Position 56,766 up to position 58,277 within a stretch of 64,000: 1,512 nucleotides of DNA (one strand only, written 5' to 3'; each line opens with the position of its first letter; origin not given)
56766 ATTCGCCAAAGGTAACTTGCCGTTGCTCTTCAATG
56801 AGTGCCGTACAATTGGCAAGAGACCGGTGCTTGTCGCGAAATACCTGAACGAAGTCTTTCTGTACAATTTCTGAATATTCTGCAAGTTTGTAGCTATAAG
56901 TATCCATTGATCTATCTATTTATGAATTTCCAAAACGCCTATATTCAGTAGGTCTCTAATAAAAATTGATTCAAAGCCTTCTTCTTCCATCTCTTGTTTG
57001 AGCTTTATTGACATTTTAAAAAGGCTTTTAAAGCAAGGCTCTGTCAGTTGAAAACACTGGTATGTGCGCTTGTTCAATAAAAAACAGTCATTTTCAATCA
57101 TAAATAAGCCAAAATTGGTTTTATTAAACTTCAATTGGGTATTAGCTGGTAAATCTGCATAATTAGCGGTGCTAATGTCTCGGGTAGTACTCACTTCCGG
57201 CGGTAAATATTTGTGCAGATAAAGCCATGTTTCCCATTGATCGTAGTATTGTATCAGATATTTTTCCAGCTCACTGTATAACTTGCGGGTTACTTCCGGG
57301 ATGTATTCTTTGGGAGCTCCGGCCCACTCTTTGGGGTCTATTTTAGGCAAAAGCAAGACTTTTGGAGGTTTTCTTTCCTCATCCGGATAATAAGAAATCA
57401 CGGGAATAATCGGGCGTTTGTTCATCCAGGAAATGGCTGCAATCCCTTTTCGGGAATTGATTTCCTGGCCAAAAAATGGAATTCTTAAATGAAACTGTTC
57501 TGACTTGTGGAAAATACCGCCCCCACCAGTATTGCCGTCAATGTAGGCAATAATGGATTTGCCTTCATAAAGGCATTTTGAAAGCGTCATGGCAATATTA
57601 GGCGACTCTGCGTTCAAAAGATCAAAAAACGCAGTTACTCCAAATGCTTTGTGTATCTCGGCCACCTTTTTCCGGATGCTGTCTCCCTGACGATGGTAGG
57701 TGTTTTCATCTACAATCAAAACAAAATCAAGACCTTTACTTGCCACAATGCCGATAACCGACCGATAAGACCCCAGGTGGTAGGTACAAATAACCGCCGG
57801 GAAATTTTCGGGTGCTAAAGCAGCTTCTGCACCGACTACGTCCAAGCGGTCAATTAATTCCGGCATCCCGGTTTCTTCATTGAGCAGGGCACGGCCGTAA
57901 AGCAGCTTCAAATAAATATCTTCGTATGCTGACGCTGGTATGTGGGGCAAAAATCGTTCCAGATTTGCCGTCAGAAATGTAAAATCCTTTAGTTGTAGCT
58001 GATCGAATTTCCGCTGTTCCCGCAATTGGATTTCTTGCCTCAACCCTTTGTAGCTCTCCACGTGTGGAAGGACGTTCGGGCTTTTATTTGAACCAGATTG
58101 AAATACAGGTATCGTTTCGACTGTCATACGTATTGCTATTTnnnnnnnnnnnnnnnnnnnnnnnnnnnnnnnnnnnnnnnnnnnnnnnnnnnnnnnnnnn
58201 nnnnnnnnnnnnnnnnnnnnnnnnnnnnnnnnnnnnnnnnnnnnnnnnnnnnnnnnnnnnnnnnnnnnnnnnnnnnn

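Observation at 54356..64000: Candidate undescribed lipo-RiPP cluster: peptide-gene array embedded in a dedicated acyl-chain factory with an RRE-arginase and a membrane metalloprotease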

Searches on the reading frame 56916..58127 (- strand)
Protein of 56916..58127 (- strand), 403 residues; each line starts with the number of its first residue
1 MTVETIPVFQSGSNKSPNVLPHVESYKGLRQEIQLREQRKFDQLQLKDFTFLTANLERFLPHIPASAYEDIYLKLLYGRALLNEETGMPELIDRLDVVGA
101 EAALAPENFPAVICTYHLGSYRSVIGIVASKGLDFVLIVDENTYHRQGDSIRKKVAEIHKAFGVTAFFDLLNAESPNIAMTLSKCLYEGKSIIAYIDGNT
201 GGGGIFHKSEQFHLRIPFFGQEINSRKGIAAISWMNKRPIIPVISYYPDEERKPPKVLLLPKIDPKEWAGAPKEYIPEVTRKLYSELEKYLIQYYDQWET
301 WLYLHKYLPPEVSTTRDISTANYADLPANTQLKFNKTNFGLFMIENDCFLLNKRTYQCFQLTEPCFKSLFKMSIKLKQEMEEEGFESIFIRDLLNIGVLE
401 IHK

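Call 3: search_protein_families(library=pfam, proteins=[window:56916-58127:-], max_evalue=0.01)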
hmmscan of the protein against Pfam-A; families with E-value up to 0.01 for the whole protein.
window:56916-58127:- (403 aa): 0 families

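Call 4: search_protein_families(library=ncbifam, proteins=[window:56916-58127:-], max_evalue=0.01)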
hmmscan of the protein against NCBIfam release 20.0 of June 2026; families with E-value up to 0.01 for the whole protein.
window:56916-58127:- (403 aa): 0 families

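Call 20: search_solved_structures(query=window:56916-58127:-, max_evalue=10)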
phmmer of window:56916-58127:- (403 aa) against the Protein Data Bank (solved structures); distinct sequences matched with E-value up to 10: 1.
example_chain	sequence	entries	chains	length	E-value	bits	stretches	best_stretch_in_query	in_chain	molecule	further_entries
3vyl_A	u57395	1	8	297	0.34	13.4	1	112-217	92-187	L-ribulose 3-epimerase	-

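Call 21: find_homologous_proteins(query=window:56916-58127:-, max_evalue=0.001)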
Query window:56916-58127:- (403 aa): 62 proteins with E <= 0.001 among 3777 candidates.
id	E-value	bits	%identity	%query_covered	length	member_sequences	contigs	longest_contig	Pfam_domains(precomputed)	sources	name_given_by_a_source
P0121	5.0e-272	920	100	100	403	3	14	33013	-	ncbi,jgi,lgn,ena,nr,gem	ncbi:MAG: hypothetical protein SH848_03870 [Saprospiraceae bacterium]|nr:hypothetical protein [Sapro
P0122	1.5e-161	556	61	100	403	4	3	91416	-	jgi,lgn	-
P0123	3.8e-132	459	54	99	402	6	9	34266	-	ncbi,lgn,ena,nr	ncbi:MAG: hypothetical protein KDD12_06635 [Lewinella sp.]|nr:hypothetical protein [Lewinella sp.]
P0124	5.1e-125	436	54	95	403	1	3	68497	-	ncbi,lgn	-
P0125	2.2e-124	434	51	94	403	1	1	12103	-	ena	-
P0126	1.8e-122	428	51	95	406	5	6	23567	-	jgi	jgi:lauroyl/myristoyl acyltransferase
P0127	3.8e-122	427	51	94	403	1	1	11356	-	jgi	jgi:KDO2-lipid IV(A) lauroyltransferase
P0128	3.4e-95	338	43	94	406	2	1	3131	-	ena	-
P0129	1.5e-89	319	42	89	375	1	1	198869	-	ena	-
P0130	3.6e-89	318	45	86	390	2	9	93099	-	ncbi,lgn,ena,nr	ncbi:MAG: hypothetical protein CMO01_33180 [Thalassobius sp.]|nr:hypothetical protein [Thalassovita 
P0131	4.6e-87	311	43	92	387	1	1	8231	-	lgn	-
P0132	3.0e-85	305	42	93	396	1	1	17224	-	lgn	-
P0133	4.6e-85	304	41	94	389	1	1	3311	-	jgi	jgi:lauroyl/myristoyl acyltransferase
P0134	1.4e-64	237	34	87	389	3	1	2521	-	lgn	-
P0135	2.4e-59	220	32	91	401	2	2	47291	-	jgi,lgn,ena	-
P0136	7.3e-57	212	36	87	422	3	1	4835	PF03279.19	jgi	jgi:lauroyl/myristoyl acyltransferase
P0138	1.3e-54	204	35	83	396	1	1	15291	PF03279.19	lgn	-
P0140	4.9e-52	196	36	84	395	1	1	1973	PF03279.19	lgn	-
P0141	1.8e-44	171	32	85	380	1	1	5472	PF03279.19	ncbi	-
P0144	1.1e-36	145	31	70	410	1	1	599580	-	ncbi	ncbi:hypothetical protein GCM10027048_34790 [Hymenobacter coalescens]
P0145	5.4e-36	143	33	74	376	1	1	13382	PF03279.19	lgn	-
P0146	6.4e-36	143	29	81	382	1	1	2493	PF03279.19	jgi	jgi:lauroyl/myristoyl acyltransferase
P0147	8.5e-35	139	28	82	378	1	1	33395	PF03279.19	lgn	-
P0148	2.1e-33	134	29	80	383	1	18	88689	PF03279.19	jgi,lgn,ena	-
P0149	5.6e-33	133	30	82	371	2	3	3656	PF03279.19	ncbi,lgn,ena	-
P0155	1.8e-31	128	28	80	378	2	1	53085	PF03279.19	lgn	-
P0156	8.9e-31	126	27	80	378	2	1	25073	PF03279.19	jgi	jgi:lauroyl/myristoyl acyltransferase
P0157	1.0e-30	125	32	66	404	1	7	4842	PF03279.19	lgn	-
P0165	1.8e-29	121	27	81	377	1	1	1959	PF03279.19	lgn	-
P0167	4.1e-29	120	26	81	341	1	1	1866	PF03279.19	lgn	-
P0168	1.9e-28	118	28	82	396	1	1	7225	PF03279.19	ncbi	-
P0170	2.9e-28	117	33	64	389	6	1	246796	-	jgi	jgi:lauroyl/myristoyl acyltransferase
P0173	2.6e-27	114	25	87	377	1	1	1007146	PF03279.19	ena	-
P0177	1.1e-25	109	25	81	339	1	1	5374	PF03279.19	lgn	-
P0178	3.6e-25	107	27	80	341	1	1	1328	PF03279.19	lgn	-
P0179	6.2e-25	106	26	78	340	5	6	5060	PF03279.19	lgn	-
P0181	4.7e-22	97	29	64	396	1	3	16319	PF03279.19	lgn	-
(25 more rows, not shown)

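Call 33: predict_structure(alignment_id=A1)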
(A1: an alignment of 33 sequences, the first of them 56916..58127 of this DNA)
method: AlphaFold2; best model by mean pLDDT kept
length: 403 residues; sequences in the alignment: 33
mean_pLDDT: 88.0   pTM: 0.85
mean pLDDT of the five models: 88.0, 87.7, 87.5, 87.5, 87.5
residues with pLDDT >= 90: 293; 70-90: 63; 50-70: 21; < 50: 26
segments of 3 or more residues with pLDDT < 50: 1-18, 200-203, 313-315
pLDDT, mean of each block of 10 residues (from residue 1): 37 46 83 96 96 96 96 94 85 92 95 95 94 96 93 95 97 90 97 81 54 88 89 96 91 87 96 95 96 95 89 53 82 95 97 93 93 93 91 92 89
secondary structure, 60 per line:
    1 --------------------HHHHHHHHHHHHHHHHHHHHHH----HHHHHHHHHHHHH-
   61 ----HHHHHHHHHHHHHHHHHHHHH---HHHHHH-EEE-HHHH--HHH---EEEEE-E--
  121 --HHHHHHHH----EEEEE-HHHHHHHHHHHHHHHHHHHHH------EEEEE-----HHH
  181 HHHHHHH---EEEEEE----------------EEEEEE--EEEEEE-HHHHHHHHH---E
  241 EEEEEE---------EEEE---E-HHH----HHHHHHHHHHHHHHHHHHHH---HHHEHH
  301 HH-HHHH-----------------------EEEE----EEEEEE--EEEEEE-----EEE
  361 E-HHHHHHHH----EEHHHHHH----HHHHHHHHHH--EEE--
elements in order: H21-42 H47-59 H65-85 H89-94 E96-98 H100-103 E112-116 H123-130 E135-139 H141-161 E168-172 H178-187 E191-196 E213-218 E221-226 H228-236 E240-246 E256-259 H272-291 H299-302 H304-307 E331-334 E339-344 E347-352 E358-361 H363-370 H377-382 H387-396 E399-401

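Call 38: fold_search(model_id=the predicted structure, library=pdb)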
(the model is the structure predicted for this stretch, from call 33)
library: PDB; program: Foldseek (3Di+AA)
matches with E <= 10: 1295; with E <= 0.001: 14
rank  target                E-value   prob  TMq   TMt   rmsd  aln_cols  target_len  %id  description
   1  5f2z_A                9.3e-12  1.00  0.47  0.72   4.4       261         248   14  Crystal structure of membrane associated PatA from Mycobacterium smegmatis in complex with palmitate - P21 space group (released 2016-03-09)
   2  5f2z_B                1.4e-11  1.00  0.47  0.72   4.1       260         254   15  Crystal structure of membrane associated PatA from Mycobacterium smegmatis in complex with palmitate - P21 space group (released 2016-03-09)
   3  5oce_B                1.9e-11  1.00  0.47  0.72   4.3       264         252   15  THE MOLECULAR MECHANISM OF SUBSTRATE RECOGNITION AND CATALYSIS OF THE MEMBRANE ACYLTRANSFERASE PatA -- Complex of PatA (released 2017-12-27)
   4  5f34_A                2.5e-11  1.00  0.47  0.72   4.1       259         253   14  Crystal structure of membrane associated PatA from Mycobacterium smegmatis in complex with S-hexadecyl Coenzyme A - P2 (released 2016-03-09)
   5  5oce_A                2.5e-11  1.00  0.47  0.71   4.2       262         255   15  THE MOLECULAR MECHANISM OF SUBSTRATE RECOGNITION AND CATALYSIS OF THE MEMBRANE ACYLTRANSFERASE PatA -- Complex of PatA (released 2017-12-27)
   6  5f34_C                4.5e-11  1.00  0.47  0.71   4.3       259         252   14  Crystal structure of membrane associated PatA from Mycobacterium smegmatis in complex with S-hexadecyl Coenzyme A - P2 (released 2016-03-09)
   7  5f2z_D                4.5e-11  1.00  0.47  0.71   4.3       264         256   15  Crystal structure of membrane associated PatA from Mycobacterium smegmatis in complex with palmitate - P21 space group (released 2016-03-09)
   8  5f2t_B                7.2e-11  1.00  0.47  0.70   4.2       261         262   14  Crystal structure of membrane associated PatA from Mycobacterium smegmatis in complex with palmitate - C 2 space group (released 2016-03-09)
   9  5f2z_C                8.6e-11  1.00  0.46  0.72   4.5       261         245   15  Crystal structure of membrane associated PatA from Mycobacterium smegmatis in complex with palmitate - P21 space group (released 2016-03-09)
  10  5f2t_A                1.1e-10  1.00  0.47  0.73   4.3       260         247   14  Crystal structure of membrane associated PatA from Mycobacterium smegmatis in complex with palmitate - C 2 space group (released 2016-03-09)
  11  5knk                  1.1e-10  1.00  0.51  0.62   6.3       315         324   14  Lipid A secondary acyltransferase LpxM from Acinetobacter baumannii with catalytic residue substitution (E127A) (released 2016-09-28)
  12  7ojt_A                1.2e-10  1.00  0.46  0.70   4.3       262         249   15  Crystal structure of unliganded PatA, a membrane associated acyltransferase from Mycobacterium smegmatis (released 2021-10-27)
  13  5f31                  1.2e-10  1.00  0.46  0.69   4.3       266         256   15  Crystal structure of membrane associated PatA from Mycobacterium smegmatis in complex with palmitate - P 42 21 2 space g (released 2016-03-09)
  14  5kn7                  1.2e-10  1.00  0.50  0.61   4.8       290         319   16  Lipid A secondary acyltransferase LpxM from Acinetobacter baumannii (released 2016-09-28)
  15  8jbc_A                4.8e-03  0.69  0.22  0.19  12.2       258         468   12  Crystal Structure of the Csm6 K137A mutant from Thermus thermophilus HB8 in its apo form (released 2023-12-13)
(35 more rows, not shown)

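Call 48: find_encoding_contigs(protein=P0144, flank=10000, max_places=1)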
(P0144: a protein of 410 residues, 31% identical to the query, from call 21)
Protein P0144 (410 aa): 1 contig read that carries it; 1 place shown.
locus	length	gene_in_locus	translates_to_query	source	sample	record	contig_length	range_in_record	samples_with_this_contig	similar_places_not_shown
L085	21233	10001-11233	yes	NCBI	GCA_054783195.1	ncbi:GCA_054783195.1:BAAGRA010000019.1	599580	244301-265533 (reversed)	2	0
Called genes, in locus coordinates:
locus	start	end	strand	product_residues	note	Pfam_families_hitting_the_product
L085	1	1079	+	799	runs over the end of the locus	PF13620:CarboxypepD_reg, PF13715:CarbopepD_reg_2, PF07715:Plug (weak), PF14905:OMP_b-brl_3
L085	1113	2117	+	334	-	PF06580:His_kinase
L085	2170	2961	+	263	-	PF00072:Response_reg, PF04397:LytTR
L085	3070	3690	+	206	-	PF00196:GerE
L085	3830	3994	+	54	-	-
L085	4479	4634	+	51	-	-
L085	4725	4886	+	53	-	-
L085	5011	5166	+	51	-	-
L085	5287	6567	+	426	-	PF02163:Peptidase_M50 (faint)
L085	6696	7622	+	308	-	PF00005:ABC_tran, PF13304:AAA_21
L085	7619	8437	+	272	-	PF12730:ABC2_membrane_4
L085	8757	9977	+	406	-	PF00491:Arginase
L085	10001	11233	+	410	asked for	-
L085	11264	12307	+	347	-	-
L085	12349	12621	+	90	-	-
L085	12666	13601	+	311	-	-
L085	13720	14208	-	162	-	PF13548:DUF4126 (weak)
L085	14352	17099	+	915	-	PF22422:MGH1-like_GH, PF17389:Bac_rhamnosid6H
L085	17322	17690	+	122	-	-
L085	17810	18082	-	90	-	PF00198:2-oxoacid_dh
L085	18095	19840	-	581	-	PF18962:Por_Secre_tail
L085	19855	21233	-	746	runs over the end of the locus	PF18962:Por_Secre_tail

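Call 49: find_encoding_contigs(protein=P0173, flank=10000, max_places=1)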
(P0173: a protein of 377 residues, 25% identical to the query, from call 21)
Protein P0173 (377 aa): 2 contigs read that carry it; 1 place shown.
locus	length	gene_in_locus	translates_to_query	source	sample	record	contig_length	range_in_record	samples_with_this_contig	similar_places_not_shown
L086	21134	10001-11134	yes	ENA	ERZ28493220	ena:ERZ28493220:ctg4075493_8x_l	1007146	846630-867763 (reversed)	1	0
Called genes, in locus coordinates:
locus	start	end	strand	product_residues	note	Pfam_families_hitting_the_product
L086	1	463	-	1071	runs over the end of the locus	PF13715:CarbopepD_reg_2, PF07715:Plug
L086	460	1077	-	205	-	PF08534:Redoxin (weak), PF00085:Thioredoxin (weak)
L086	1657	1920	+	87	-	-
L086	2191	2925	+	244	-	-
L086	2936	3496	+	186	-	-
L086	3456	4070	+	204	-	-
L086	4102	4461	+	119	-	-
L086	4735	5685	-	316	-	PF13365:Trypsin_2 (weak)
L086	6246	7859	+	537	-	PF02036:SCP2 (faint), PF01400:Astacin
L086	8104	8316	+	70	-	-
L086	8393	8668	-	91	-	-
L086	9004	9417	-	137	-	PF16220:DUF4880 (faint)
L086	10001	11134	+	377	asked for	PF03279:Lip_A_acyltrans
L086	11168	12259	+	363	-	PF06580:His_kinase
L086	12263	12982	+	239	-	PF00072:Response_reg, PF04397:LytTR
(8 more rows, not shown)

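Call 50: find_encoding_contigs(protein=P0170, flank=10000, max_places=1)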
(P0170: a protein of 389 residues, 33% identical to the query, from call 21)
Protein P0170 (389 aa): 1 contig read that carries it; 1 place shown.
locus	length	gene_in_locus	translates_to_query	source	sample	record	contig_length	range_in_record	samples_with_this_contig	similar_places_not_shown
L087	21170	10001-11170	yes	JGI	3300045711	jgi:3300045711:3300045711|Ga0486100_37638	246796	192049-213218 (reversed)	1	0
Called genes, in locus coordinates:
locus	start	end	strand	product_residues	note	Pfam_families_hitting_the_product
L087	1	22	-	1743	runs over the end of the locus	PF18962:Por_Secre_tail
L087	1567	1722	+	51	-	-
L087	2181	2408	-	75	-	-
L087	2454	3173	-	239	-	-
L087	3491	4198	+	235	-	-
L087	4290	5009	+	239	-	PF00072:Response_reg, PF00196:GerE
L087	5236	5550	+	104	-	-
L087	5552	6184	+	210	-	-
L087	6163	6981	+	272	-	PF07730:HisKA_3, PF02518:HATPase_c (weak)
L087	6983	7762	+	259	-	PF00072:Response_reg, PF00196:GerE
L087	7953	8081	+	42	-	-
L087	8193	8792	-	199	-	PF00583:Acetyltransf_1 (weak), PF13508:Acetyltransf_7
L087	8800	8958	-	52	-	-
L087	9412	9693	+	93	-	-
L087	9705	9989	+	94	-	-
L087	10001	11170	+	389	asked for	-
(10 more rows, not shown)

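Call 81: search_solved_structures(query=A1, max_evalue=10, show_alignments=4)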
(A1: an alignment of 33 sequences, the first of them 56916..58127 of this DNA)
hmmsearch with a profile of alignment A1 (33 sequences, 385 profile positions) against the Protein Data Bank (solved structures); distinct sequences matched with E-value up to 10: 4.
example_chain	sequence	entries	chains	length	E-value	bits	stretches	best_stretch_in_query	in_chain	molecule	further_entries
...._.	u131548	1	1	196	2e-06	30.2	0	144-182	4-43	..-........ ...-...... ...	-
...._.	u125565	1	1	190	3.1e-05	26.3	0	141-182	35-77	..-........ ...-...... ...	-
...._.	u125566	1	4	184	0.0037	19.5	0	137-183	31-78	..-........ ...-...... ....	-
5x5h_A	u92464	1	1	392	1.4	11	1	106-163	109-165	Cystathionine beta-lyases/cystathionine gamma-synthases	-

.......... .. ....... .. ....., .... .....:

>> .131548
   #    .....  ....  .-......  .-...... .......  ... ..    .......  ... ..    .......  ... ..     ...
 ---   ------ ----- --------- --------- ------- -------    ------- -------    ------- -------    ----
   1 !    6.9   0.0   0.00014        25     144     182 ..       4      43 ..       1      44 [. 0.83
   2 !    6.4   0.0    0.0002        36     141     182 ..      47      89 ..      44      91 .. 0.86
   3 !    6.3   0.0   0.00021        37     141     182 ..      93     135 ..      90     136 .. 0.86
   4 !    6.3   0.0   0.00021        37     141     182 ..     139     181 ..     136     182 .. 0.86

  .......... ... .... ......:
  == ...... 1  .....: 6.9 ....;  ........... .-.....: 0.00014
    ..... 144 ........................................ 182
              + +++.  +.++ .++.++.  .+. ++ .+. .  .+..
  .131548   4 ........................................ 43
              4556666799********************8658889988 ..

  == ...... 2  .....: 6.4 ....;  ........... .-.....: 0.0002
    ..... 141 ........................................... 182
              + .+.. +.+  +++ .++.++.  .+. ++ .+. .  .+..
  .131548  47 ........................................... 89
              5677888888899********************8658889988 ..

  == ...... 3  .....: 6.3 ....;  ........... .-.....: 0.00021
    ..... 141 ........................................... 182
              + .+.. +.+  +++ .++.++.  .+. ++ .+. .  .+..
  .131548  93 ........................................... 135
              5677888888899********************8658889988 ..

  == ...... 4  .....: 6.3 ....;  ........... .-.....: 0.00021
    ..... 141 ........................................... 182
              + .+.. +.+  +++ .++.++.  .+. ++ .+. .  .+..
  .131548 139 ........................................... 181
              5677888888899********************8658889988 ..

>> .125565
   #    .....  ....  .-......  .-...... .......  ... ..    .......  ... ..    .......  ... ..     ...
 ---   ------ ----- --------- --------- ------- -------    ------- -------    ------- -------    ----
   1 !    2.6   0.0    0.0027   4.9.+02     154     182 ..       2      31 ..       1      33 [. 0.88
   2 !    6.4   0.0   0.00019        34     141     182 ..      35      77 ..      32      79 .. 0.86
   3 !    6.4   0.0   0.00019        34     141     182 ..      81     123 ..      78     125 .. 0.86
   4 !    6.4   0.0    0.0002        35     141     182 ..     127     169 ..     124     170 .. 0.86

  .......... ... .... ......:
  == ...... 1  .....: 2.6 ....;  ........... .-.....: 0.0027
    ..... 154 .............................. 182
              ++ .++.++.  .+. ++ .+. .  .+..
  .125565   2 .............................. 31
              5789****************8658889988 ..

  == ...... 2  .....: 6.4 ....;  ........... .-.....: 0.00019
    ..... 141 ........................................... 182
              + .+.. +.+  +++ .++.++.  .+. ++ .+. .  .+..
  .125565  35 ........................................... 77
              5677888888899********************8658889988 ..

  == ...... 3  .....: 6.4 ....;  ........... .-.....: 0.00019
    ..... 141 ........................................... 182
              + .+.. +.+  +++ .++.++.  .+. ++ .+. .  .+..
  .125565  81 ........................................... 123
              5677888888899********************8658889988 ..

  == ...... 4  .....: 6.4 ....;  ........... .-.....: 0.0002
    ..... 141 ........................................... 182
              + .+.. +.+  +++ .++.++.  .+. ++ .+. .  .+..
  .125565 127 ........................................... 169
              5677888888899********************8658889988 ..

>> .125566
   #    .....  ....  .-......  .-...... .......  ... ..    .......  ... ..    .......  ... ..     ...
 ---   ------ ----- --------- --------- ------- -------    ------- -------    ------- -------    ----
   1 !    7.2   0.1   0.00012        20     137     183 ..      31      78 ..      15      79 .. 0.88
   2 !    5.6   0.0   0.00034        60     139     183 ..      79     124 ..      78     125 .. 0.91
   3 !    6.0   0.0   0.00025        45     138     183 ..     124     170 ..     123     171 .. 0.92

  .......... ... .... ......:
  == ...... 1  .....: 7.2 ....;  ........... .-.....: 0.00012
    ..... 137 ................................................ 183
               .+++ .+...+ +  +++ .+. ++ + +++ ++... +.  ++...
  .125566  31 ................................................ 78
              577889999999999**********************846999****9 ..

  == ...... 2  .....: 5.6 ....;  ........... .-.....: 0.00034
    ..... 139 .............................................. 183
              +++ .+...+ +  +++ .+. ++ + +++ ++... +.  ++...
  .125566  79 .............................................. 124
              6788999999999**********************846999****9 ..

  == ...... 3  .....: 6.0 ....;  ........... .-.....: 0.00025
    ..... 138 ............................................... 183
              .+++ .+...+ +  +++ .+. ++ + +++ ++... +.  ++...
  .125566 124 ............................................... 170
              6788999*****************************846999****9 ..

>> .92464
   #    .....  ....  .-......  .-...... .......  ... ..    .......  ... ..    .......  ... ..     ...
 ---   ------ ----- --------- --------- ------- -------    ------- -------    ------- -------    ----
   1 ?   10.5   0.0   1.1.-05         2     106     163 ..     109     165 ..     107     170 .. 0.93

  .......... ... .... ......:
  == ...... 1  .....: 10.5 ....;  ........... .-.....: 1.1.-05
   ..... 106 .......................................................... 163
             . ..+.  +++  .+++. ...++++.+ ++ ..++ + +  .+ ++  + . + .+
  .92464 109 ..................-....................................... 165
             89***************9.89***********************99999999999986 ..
